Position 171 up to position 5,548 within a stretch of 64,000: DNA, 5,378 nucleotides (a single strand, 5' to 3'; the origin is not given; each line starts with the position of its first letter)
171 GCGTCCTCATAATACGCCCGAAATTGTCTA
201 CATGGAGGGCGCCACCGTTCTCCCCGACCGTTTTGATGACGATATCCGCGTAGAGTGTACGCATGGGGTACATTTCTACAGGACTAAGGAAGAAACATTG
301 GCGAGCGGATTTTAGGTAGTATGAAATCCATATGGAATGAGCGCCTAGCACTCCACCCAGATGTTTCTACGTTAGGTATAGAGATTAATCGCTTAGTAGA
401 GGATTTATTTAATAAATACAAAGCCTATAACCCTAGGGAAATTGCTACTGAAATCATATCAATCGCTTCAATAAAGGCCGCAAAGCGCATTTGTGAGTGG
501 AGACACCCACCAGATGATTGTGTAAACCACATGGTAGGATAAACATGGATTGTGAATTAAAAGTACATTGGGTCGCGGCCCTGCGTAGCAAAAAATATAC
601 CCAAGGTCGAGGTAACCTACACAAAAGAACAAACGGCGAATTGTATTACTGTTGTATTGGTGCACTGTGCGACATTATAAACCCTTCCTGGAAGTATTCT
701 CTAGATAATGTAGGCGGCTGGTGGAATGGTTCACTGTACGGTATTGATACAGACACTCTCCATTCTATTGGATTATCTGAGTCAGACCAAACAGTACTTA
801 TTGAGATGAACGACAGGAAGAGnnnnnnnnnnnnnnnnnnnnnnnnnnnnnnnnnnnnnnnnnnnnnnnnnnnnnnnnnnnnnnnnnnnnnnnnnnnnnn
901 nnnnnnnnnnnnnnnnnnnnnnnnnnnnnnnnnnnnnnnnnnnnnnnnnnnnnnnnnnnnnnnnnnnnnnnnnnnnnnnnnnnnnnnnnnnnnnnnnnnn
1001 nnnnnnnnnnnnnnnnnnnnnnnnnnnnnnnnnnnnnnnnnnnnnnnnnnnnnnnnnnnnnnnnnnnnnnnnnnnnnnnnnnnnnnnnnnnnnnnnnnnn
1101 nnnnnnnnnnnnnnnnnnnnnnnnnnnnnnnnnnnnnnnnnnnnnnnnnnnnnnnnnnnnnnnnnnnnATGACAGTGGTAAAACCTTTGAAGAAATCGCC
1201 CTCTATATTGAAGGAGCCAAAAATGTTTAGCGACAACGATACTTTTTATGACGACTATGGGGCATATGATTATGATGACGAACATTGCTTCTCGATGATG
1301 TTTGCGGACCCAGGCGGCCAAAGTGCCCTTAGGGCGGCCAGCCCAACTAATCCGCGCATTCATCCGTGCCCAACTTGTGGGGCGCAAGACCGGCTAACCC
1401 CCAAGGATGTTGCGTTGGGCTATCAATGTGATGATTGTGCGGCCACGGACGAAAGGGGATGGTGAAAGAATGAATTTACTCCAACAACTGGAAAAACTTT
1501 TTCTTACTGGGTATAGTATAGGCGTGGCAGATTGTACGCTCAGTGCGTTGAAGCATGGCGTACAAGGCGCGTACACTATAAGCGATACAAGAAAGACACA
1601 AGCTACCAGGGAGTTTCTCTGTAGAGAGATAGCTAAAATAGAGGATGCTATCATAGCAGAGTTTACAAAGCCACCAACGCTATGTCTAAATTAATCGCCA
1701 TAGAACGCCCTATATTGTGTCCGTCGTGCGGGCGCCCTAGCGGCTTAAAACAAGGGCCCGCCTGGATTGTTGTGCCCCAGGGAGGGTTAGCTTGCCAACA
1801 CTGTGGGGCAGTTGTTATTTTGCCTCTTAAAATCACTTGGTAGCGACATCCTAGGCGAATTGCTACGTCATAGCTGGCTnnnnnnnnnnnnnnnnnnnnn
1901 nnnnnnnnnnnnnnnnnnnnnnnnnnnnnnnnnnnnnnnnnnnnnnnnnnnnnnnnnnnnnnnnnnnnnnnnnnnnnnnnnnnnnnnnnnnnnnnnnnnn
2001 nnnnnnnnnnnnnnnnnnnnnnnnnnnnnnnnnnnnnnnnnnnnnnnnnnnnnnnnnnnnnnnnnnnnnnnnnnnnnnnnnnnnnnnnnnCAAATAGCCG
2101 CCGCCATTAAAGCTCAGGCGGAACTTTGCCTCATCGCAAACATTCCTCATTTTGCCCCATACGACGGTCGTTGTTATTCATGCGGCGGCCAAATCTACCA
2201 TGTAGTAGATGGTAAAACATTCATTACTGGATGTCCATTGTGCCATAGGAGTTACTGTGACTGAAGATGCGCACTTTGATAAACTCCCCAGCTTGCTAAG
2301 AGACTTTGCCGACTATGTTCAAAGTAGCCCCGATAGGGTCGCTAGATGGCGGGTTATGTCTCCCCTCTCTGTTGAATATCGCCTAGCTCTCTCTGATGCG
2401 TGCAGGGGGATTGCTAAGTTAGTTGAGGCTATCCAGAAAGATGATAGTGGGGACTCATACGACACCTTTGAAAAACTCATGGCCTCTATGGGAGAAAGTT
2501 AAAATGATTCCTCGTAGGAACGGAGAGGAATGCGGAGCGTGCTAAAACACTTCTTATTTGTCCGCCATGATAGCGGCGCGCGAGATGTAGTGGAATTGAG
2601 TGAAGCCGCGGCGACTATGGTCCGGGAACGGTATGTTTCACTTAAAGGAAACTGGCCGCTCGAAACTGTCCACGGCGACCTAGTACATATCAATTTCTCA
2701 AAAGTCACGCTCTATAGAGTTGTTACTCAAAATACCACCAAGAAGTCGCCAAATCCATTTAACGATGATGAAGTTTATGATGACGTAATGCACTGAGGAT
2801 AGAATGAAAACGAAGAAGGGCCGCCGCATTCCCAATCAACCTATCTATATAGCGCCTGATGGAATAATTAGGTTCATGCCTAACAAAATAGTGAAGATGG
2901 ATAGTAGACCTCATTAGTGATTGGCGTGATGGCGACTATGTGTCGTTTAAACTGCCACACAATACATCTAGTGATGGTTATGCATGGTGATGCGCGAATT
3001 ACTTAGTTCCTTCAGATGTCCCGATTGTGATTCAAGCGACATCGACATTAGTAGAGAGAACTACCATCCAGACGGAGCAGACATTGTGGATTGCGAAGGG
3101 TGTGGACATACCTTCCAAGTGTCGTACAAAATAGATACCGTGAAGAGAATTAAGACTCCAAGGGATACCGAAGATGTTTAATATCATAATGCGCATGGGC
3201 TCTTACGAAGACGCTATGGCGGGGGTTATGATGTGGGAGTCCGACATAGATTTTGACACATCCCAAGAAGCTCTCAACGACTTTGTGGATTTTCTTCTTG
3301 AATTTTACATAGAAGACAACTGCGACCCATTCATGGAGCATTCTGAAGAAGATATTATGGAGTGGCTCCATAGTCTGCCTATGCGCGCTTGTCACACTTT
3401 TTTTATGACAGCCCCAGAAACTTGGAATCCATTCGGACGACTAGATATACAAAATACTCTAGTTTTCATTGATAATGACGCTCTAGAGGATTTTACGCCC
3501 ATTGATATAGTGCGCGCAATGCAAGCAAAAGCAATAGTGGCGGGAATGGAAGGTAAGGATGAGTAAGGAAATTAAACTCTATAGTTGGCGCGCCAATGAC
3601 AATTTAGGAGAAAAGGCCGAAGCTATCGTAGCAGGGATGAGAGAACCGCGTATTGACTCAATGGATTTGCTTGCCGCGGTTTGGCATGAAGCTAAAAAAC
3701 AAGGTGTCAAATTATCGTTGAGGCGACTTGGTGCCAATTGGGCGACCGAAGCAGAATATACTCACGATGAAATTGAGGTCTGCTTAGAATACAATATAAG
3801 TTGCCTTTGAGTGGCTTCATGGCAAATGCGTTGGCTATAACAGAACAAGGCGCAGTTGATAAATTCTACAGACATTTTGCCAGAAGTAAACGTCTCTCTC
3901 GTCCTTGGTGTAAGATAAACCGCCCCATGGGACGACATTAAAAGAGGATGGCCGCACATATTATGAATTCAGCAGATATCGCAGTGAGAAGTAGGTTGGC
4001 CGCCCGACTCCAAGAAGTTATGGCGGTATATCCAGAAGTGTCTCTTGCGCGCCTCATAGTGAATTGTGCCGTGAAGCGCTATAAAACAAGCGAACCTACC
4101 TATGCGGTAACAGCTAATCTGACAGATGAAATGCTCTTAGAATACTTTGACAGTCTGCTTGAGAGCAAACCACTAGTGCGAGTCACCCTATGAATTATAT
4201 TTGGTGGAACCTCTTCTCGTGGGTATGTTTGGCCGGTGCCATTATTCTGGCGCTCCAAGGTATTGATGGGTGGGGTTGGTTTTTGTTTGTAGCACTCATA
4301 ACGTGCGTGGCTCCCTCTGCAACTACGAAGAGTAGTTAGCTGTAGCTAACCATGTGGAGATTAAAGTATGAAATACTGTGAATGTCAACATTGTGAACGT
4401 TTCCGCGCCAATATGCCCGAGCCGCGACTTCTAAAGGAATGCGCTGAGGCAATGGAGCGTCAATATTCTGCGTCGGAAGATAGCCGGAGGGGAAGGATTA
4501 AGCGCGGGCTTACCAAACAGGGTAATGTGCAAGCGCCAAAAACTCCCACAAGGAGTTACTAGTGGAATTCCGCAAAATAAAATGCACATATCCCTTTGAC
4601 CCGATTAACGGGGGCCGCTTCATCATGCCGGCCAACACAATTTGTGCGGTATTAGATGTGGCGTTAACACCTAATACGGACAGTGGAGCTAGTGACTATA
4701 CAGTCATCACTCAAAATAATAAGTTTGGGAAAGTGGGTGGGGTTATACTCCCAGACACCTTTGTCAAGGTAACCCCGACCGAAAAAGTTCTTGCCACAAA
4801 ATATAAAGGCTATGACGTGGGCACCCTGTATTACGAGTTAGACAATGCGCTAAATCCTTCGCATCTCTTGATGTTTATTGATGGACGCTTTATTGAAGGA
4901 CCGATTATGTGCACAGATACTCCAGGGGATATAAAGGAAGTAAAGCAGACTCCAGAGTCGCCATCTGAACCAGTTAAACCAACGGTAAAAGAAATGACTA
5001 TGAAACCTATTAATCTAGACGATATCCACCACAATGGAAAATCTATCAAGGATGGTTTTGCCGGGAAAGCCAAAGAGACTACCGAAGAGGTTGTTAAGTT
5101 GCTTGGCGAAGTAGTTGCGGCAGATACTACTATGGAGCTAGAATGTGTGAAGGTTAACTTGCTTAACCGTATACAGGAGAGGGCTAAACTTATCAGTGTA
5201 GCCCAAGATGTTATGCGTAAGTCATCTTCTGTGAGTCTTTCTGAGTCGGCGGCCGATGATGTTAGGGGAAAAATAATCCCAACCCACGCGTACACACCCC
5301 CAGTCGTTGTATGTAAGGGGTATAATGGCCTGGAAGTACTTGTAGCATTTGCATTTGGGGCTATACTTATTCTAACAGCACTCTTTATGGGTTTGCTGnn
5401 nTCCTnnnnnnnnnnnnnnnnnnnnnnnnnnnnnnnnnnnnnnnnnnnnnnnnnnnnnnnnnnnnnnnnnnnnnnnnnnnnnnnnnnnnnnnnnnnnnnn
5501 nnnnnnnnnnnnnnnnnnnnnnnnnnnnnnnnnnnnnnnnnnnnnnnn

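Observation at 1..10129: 315-bp near-identical direct repeat 9.8 kb apart, duplicating the C-terminal domain of a pentapeptide-repeat protein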

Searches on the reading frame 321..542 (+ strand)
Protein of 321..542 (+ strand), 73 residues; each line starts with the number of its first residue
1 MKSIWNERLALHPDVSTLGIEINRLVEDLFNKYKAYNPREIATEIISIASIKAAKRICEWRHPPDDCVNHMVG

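Call 8: find_encoding_contigs(protein=window:321-542:+, flank=10000, max_places=6)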
Protein window:321-542:+ (73 aa): 3 contigs read that carry it; 3 places shown.
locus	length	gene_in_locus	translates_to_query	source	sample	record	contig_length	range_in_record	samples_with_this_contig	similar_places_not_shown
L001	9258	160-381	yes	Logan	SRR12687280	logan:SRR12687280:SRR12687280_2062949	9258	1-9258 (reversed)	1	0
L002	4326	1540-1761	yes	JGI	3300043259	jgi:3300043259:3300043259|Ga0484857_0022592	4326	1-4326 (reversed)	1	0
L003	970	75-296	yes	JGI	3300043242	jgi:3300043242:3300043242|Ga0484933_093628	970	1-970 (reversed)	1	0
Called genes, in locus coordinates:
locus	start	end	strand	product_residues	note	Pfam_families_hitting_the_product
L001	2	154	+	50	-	?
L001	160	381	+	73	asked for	-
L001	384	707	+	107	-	PF26948:DUF8296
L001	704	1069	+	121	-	PF26948:DUF8296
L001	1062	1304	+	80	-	-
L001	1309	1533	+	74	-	-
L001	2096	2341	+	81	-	-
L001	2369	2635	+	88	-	-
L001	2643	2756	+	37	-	-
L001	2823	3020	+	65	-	-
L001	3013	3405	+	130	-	-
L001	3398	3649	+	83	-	-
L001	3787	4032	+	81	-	-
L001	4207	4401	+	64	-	-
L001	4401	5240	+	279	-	-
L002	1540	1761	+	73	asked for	-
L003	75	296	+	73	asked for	-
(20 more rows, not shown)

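Call 41: search_protein_families(library=pfam, proteins=[window:321-539:+], max_evalue=0.01)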
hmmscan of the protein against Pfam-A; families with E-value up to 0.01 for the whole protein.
window:321-539:+ (73 aa): 0 families

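Call 59: find_encoding_contigs(protein=P0122, flank=10000, max_places=6)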
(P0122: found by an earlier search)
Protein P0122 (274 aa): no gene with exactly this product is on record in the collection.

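Call 62: find_encoding_contigs(protein=P0137, flank=10000, max_places=4)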
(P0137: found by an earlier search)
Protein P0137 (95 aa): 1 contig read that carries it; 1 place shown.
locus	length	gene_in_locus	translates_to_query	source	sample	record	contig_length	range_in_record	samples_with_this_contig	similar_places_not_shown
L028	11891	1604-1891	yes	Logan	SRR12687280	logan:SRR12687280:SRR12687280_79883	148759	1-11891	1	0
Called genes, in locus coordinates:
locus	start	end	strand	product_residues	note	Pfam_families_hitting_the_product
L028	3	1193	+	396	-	?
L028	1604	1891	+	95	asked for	PF19698:DUF6197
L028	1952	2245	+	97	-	-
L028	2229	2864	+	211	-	PF25176:DUF7831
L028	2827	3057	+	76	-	-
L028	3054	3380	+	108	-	-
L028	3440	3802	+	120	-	PF00588:SpoU_methylase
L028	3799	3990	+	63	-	-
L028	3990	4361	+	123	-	-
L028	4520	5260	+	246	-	PF17338:GP88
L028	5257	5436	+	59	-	-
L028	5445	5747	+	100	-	-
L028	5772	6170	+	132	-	-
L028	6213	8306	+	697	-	-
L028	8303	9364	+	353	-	PF26926:Phage_T4_rIIB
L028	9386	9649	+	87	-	-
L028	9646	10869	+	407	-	PF05406:WGR, PF00644:PARP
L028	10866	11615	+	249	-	-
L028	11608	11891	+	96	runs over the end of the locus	-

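Call 82: find_encoding_contigs(protein=P0135, flank=10000, max_places=5)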
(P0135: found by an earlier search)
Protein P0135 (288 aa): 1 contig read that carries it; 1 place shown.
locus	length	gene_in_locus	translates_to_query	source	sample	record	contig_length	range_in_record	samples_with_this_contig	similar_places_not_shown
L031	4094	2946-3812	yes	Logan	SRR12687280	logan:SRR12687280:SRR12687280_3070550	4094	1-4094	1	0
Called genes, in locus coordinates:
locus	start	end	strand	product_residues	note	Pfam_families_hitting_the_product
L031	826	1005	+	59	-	-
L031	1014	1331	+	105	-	-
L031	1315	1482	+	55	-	-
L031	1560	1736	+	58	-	-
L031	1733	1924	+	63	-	-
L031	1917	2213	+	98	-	-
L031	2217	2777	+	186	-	-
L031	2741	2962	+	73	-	-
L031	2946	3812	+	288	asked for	-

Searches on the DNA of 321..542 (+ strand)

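Call 48: search_rna_families(sources=[L002], threshold=evalue, max_evalue=1)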
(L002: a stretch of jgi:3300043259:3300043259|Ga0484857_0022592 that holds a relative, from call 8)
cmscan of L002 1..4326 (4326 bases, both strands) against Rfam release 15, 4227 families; matches with E-value up to 1: 0.
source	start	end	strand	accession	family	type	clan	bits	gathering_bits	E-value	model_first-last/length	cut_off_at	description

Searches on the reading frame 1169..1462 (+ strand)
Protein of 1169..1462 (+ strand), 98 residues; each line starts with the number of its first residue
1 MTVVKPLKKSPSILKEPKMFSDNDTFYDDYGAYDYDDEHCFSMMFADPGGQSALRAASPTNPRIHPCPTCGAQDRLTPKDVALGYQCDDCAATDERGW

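Call 41: search_protein_families(library=pfam, proteins=[window:1169-1462:+], max_evalue=0.01)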
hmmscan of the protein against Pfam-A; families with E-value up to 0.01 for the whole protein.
window:1169-1462:+ (98 aa): 1 family
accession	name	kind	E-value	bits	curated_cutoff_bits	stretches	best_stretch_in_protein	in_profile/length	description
PF14354.12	Lar_restr_allev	-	0.0057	17.3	28.6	0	64-92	3-33/58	Restriction alleviation protein Lar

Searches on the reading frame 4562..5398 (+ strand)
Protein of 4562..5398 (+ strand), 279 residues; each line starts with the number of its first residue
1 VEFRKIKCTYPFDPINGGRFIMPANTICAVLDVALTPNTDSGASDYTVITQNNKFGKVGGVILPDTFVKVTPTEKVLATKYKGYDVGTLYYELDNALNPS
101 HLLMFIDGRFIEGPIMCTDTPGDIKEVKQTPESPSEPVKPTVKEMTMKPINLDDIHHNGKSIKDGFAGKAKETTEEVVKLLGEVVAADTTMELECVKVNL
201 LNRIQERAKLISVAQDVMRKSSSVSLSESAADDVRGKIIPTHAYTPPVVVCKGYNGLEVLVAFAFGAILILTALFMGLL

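Call 7: search_protein_families(library=pfam, proteins=[window:4562-5398:+], max_evalue=0.01)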
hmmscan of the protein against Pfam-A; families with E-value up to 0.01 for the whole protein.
window:4562-5398:+ (279 aa): 0 families

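Call 72: search_protein_families(library=ncbifam, proteins=[window:4562-5398:+], max_evalue=0.001)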
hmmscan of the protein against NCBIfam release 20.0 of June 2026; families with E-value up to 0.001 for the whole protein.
window:4562-5398:+ (279 aa): 0 families
